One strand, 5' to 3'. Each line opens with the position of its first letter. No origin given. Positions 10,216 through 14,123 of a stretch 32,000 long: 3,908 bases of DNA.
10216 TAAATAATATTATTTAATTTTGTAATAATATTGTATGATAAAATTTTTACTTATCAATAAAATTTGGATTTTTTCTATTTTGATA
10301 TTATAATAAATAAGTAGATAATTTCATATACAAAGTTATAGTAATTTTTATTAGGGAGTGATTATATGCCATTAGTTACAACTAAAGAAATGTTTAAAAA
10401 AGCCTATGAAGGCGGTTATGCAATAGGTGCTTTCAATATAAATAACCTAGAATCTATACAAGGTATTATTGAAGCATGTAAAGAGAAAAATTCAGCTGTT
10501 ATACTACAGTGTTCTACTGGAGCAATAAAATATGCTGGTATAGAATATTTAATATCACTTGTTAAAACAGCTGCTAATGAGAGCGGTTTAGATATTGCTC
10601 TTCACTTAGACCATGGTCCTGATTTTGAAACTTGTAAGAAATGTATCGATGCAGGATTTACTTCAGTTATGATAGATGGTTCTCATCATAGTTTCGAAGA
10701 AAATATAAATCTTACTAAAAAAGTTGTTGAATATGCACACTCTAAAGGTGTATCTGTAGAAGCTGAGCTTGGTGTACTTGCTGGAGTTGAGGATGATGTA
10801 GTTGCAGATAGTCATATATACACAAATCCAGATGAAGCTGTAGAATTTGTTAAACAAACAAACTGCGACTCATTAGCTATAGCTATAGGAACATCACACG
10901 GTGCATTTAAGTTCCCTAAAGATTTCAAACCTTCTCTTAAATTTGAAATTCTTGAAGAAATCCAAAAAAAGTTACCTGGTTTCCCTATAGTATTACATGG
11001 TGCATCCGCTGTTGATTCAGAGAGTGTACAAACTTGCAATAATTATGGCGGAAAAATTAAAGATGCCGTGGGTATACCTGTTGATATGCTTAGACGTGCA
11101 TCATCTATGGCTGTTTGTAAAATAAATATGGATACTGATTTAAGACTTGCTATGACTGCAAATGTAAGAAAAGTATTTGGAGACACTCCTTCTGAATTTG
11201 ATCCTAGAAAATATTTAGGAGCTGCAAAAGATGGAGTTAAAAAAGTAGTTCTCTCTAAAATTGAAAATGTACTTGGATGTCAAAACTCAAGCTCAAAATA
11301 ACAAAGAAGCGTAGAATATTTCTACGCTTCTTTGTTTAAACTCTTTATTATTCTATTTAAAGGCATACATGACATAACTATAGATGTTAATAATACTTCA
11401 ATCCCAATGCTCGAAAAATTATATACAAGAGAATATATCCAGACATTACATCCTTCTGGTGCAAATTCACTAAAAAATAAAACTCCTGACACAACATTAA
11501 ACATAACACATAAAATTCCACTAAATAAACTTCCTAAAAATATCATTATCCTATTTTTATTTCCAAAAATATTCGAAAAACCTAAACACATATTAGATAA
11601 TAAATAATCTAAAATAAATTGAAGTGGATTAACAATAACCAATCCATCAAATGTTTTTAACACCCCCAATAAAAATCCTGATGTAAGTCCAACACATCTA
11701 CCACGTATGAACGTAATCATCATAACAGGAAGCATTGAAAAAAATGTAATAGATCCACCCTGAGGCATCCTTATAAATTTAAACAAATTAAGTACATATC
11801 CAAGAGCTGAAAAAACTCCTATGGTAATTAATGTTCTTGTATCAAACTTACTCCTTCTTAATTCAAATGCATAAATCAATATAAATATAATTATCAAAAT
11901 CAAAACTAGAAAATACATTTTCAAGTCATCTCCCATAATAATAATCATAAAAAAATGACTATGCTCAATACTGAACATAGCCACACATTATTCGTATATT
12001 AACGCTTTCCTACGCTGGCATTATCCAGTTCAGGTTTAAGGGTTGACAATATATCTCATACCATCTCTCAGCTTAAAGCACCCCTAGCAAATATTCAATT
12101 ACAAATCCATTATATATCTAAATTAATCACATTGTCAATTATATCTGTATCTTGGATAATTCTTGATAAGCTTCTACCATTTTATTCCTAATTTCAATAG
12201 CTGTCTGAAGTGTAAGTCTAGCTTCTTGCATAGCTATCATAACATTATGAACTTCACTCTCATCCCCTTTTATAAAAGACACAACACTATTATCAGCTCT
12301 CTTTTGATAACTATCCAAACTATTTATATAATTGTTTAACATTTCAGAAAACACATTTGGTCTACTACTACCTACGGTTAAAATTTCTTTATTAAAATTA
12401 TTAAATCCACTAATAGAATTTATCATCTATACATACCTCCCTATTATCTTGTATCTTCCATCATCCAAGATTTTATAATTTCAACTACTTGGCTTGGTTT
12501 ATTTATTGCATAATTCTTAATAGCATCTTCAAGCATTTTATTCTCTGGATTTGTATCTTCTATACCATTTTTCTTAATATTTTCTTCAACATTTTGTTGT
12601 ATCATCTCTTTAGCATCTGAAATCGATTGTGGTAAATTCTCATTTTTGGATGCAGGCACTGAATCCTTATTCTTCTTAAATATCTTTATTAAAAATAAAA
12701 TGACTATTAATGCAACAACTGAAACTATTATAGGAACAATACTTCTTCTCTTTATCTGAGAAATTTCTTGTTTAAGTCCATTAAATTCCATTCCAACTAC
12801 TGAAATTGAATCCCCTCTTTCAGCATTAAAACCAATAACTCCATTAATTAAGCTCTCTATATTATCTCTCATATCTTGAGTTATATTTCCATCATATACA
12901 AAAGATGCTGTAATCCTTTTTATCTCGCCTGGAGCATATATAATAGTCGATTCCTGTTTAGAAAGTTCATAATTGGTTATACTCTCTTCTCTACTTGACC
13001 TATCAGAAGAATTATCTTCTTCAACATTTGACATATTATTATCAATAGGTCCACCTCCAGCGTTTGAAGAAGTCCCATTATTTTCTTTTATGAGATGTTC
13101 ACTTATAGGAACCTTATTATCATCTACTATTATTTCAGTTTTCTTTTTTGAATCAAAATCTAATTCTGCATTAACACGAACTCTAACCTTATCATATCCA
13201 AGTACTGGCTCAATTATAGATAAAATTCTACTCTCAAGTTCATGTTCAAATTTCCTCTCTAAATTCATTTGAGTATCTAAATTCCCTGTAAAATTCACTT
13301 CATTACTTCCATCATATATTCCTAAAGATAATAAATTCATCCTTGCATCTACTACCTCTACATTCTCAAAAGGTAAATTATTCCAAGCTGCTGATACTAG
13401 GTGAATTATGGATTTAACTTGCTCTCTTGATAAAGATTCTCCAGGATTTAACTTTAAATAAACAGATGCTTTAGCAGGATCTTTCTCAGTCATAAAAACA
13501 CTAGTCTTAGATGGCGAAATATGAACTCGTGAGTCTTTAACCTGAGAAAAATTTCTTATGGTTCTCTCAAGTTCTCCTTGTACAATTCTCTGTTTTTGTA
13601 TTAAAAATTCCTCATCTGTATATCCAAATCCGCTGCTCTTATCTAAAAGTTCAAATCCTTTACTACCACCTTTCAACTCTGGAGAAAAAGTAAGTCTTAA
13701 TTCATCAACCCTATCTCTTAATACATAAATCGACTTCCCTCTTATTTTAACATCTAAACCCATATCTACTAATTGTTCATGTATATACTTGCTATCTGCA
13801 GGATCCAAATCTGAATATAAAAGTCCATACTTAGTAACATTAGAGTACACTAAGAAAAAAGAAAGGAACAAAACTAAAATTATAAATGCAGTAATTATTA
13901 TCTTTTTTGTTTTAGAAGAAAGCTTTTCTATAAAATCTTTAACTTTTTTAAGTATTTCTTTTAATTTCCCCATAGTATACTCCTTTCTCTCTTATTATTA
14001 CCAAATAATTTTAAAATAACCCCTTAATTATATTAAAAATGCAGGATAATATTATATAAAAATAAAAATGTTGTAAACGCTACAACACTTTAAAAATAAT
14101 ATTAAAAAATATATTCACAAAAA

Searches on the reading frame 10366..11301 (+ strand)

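Call 54: search_protein_families(library=pfam, proteins=[window:10366-11301:+], max_evalue=0.001)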
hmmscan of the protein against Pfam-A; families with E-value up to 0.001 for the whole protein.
window:10366-11301:+ (311 aa): 1 family
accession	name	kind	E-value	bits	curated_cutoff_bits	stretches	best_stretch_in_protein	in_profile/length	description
PF01116.26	F_bP_aldolase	-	5.1e-106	354.7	25.5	1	4-307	1-276/277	Fructose-bisphosphate aldolase class-II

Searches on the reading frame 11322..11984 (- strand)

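Call 54: search_protein_families(library=pfam, proteins=[window:11322-11984:-], max_evalue=0.001)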
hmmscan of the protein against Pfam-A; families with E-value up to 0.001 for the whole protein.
window:11322-11984:- (220 aa): 1 family
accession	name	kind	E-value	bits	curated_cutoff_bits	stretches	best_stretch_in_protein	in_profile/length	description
PF09515.15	Thia_YuaJ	-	1.7e-39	136.2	25.8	1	52-210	1-171/177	Thiamine transporter protein (Thia_YuaJ)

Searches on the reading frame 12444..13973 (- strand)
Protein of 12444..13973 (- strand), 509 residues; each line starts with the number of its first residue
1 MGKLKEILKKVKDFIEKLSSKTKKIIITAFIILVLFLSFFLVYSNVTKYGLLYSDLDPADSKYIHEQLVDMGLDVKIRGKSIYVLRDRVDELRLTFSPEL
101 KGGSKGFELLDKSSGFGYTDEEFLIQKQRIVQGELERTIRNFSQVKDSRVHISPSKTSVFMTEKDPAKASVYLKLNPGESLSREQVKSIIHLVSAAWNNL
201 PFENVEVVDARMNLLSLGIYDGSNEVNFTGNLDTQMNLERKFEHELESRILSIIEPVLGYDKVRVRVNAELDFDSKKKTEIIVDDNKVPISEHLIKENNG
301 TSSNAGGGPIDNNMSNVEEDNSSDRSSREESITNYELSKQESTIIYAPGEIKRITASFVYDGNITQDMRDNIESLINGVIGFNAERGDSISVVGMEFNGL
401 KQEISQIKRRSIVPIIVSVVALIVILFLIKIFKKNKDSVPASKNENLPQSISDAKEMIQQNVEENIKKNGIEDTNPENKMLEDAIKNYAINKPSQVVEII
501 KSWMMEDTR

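Call 54: search_protein_families(library=pfam, proteins=[window:12444-13973:-], max_evalue=0.001)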
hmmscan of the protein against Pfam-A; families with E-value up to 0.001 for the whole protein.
window:12444-13973:- (509 aa): 2 families
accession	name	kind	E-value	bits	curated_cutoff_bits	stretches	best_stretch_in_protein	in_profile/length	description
PF01514.23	YscJ_FliF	-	1.7e-47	162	24.4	1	46-216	3-178/179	Secretory protein of YscJ/FliF family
PF08345.17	YscJ_FliF_C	-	4.7e-31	108.7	23.8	1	255-397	2-147/147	Flagellar M-ring protein C-terminal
